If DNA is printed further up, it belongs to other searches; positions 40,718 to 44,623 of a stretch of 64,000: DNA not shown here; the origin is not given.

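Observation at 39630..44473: Triple-fusion radical-SAM / radical-SAM / FeeM-like acyltransferase translationally coupled to a private ketosynthase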

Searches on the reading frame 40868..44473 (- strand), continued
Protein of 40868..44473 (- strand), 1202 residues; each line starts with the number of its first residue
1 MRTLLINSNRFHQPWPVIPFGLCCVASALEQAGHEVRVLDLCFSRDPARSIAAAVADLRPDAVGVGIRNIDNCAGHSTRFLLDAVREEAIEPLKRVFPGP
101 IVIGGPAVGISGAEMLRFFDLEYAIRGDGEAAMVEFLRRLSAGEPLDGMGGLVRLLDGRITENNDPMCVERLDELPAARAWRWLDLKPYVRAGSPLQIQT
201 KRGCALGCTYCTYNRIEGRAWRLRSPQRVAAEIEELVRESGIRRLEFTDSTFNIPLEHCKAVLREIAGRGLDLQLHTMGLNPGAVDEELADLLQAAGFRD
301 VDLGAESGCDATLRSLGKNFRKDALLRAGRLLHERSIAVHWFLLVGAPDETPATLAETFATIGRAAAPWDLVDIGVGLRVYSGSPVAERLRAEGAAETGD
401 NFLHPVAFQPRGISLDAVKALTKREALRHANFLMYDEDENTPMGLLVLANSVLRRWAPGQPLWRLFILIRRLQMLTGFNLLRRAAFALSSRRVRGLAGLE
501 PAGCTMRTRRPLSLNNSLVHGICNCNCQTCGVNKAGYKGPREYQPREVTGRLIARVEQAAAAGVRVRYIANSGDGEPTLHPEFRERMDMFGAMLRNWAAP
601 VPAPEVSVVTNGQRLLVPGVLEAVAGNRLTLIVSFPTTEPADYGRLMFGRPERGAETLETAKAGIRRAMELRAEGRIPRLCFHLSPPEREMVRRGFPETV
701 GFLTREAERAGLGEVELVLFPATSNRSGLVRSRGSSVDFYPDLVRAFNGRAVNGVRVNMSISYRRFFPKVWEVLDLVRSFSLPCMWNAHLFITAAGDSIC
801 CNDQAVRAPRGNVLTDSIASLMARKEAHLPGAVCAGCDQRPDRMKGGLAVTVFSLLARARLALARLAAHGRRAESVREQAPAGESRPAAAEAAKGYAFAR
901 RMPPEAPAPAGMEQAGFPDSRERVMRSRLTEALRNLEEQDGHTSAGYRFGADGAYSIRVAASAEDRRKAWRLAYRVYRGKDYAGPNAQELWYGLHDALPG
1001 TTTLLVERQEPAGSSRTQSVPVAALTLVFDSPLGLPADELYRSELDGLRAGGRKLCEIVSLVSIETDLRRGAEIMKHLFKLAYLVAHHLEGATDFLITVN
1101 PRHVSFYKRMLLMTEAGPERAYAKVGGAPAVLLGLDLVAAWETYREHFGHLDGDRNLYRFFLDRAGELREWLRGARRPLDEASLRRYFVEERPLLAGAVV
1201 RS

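Call 40: search_protein_families(library=pfam, proteins=[L012:5656-7914:+, L063:2103-2849:-, L018:2617-4272:+, L012:14891-15685:-, L029:7334-7732:-, L031:2976-5855:-, L031:6941-8803:+, L032:3129-4298:+], max_evalue=0.001)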
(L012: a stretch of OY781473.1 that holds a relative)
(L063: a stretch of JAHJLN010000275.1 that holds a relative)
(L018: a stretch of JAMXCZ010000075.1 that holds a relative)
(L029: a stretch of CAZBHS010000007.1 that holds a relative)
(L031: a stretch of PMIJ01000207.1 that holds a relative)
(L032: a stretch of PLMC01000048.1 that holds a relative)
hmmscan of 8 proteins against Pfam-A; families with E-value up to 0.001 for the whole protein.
L012:5656-7914:+ (753 aa): 3 families
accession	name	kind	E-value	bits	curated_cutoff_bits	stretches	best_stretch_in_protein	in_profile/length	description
PF03176.21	MMPL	-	1.8e-28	99.9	20.5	2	543-743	92-299/333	MMPL family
PF12349.14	Sterol-sensing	-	7.3e-13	49.1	22.3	1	232-361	6-134/153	Sterol-sensing domain of SREBP cleavage-activation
PF02460.24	Patched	-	2e-09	37.8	23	1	225-360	21-154/156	Patched SSD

L063:2103-2849:- (249 aa): 3 families
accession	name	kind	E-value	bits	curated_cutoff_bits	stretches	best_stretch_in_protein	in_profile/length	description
PF13444.12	Acetyltransf_5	-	2.7e-12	47.7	22.4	1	28-120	1-95/102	Acetyltransferase (GNAT) domain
PF00765.23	Autoind_synth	-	3.9e-09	36.7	24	1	17-120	6-107/183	Autoinducer synthase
PF21926.2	FeeM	-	2.3e-08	34.4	27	1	25-119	2-95/158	N-acyl amino acid synthase FeeM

L018:2617-4272:+ (552 aa): 1 family
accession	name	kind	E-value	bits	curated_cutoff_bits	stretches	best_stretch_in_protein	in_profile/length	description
PF06980.17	DUF1302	-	8e-15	55.3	23.2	1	178-411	145-360/541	Protein of unknown function (DUF1302)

L012:14891-15685:- (265 aa): 2 families
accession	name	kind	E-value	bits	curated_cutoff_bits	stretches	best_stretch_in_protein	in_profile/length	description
PF17131.11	LolA_like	-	4.3e-55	186.7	30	1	82-263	3-183/184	Outer membrane lipoprotein-sorting protein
PF07044.18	DUF1329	-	2.3e-09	37.4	23.1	1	73-157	132-223/368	Protein of unknown function (DUF1329)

L029:7334-7732:- (133 aa): 0 families

L031:2976-5855:- (960 aa): 3 families
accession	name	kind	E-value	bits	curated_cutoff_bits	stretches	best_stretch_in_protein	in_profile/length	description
PF02837.24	Glyco_hydro_2_N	-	5.1e-17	62.8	28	1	32-166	3-140/169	Glycosyl hydrolases family 2, sugar binding domain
PF00703.27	Glyco_hydro_2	-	8.6e-09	36.6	23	1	200-307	1-108/109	Glycosyl hydrolases family 2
PF02836.23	Glyco_hydro_2_C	-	1.7e-05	24.5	21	1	314-521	5-219/302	Glycosyl hydrolases family 2, TIM barrel domain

L031:6941-8803:+ (621 aa): 1 family
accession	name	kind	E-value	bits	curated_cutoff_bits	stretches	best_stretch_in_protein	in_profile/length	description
PF01565.28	FAD_binding_4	-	3.2e-25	88.9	26.4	1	161-294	1-138/139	FAD binding domain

L032:3129-4298:+ (390 aa): 6 families
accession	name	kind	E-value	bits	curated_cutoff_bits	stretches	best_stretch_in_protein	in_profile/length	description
PF07993.18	NAD_binding_4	-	1.3e-42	146.2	20.1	1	11-273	1-257/258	Male sterility protein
PF01370.27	Epimerase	-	9.7e-19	68.2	20.9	1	9-198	1-176/240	NAD dependent epimerase/dehydratase family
PF01073.25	3Beta_HSD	-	8.5e-13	48.4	22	1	11-199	2-186/280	3-beta hydroxysteroid dehydrogenase/isomerase family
PF04321.23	RmlD_sub_bind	-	1.8e-09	37.6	27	1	9-199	3-156/287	RmlD substrate binding domain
PF16363.11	GDP_Man_Dehyd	-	2.1e-06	27.9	27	1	12-199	3-188/332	GDP-mannose 4,6 dehydratase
PF08659.16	KR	-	0.00022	21.7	22.6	1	11-139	5-136/180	KR domain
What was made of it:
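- On LuxI-type autoinducer synthases (PF00765): A different GNAT in Desulfobacterota loci does hit it (call 40).
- Related B12/FeeM clusters in Desulfobacterota and Omnitrophota carry MMPL, LolA-like and DUF1302 export genes, which are typical of envelope lipids (call 40). MMPL, LolA-like and DUF1302 genes occur in related loci (call 40).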

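Call 51: search_protein_families(library=ncbifam, proteins=[L003:12840-14306:+, L003:12602-12835:+, L003:14303-14785:+, L003:15036-15863:+, L003:16005-17270:+, L003:9730-11178:+, L003:11175-12545:+, L003:665-1702:-], max_evalue=0.001)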
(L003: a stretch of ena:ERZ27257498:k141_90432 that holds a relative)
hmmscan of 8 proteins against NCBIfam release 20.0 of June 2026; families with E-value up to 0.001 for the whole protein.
L003:12840-14306:+ (488 aa): 111 families (the best 25 are shown)
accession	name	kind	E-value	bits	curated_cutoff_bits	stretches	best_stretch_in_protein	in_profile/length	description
NF004837.0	PRK06187.1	subfamily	1.2e-122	409.9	476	2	119-487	150-526/531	long-chain-fatty-acid--CoA ligase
NF004114.0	PRK05605.1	equivalog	1.6e-100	337.1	766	2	132-481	214-567/575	long-chain-fatty-acid--CoA ligase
NF005801.1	PRK07656.1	equivalog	1.3e-92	311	657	1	6-477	6-497/500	FadD3 family acyl-CoA ligase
NF005702.0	PRK07514.1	subfamily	1.6e-91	307.1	558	1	8-481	10-498/506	malonyl-CoA synthase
NF052269.1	Staph_lig_FadD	equivalog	1.3e-89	300.9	650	1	14-485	13-495/499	long-chain-fatty-acid--CoA ligase FadD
NF006181.0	PRK08314.1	subfamily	8.5e-88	295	705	2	131-482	196-553/563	long-chain-fatty-acid--CoA ligase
NF005858.0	PRK07787.1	subfamily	1.4e-86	290.8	575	1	11-481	10-470/471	acyl-CoA synthetase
NF006386.0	PRK08633.1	equivalog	8e-86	288.8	1221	2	135-485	778-1143/1147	acyl-[ACP]--phospholipid O-acyltransferase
NF005307.0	PRK06839.1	equivalog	1.6e-83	281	748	1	14-482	15-492/496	o-succinylbenzoate--CoA ligase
NF002966.0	PRK03640.1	equivalog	5.7e-83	279.1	556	1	10-483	11-480/483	o-succinylbenzoate--CoA ligase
NF006182.0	PRK08316.1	subfamily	2.1e-82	277.3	663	1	6-480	16-514/523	fatty acyl-CoA synthetase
NF009233.0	PRK12583.1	subfamily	2.2e-80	270.7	832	1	137-484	199-551/558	fatty acid CoA ligase family protein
TIGR01923.1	menE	equivalog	1.7e-78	264.5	330.15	1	28-479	1-442/442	o-succinylbenzoate--CoA ligase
NF004797.0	PRK06145.1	equivalog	1.8e-78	264.1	850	1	11-479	12-491/499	acyl-CoA synthetase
NF004229.0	PRK05677.1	subfamily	1.1e-77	261.9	879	1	134-480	202-552/563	long-chain-fatty-acid--CoA ligase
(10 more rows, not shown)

L003:12602-12835:+ (77 aa): 0 families

L003:14303-14785:+ (160 aa): 2 families
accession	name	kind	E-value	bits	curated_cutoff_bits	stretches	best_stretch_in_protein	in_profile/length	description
NF009025.0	PRK12361.1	equivalog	2.7e-11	42.4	505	1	30-134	109-215/546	hypothetical protein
NF041348.1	XopH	equivalog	0.00028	20.3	500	1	55-115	235-293/368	type III secretion system effector XopH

L003:15036-15863:+ (275 aa): 0 families

L003:16005-17270:+ (421 aa): 0 families

L003:9730-11178:+ (482 aa): 3 families
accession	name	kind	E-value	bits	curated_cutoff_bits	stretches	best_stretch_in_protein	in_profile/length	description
NF040952.1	Arch_mtprotase_TldD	equivalog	2.3e-40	138.7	635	1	8-479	3-443/443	zinc metalloprotease TldD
NF008006.0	PRK10735.1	equivalog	3.1e-27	95.2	513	1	43-479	59-478/481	metalloprotease TldD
NF008268.0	PRK11040.1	equivalog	0.00034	19.4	438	0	303-348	296-341/446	metalloprotease PmbA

L003:11175-12545:+ (456 aa): 3 families
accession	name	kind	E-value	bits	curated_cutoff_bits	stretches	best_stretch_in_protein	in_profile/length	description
NF008006.0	PRK10735.1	equivalog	2.9e-16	59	513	1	204-427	222-446/481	metalloprotease TldD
NF008268.0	PRK11040.1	equivalog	1.9e-12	46.7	438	1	31-427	39-426/446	metalloprotease PmbA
NF040952.1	Arch_mtprotase_TldD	equivalog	3.3e-09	36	635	1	217-431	206-417/443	zinc metalloprotease TldD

L003:665-1702:- (345 aa): 0 families
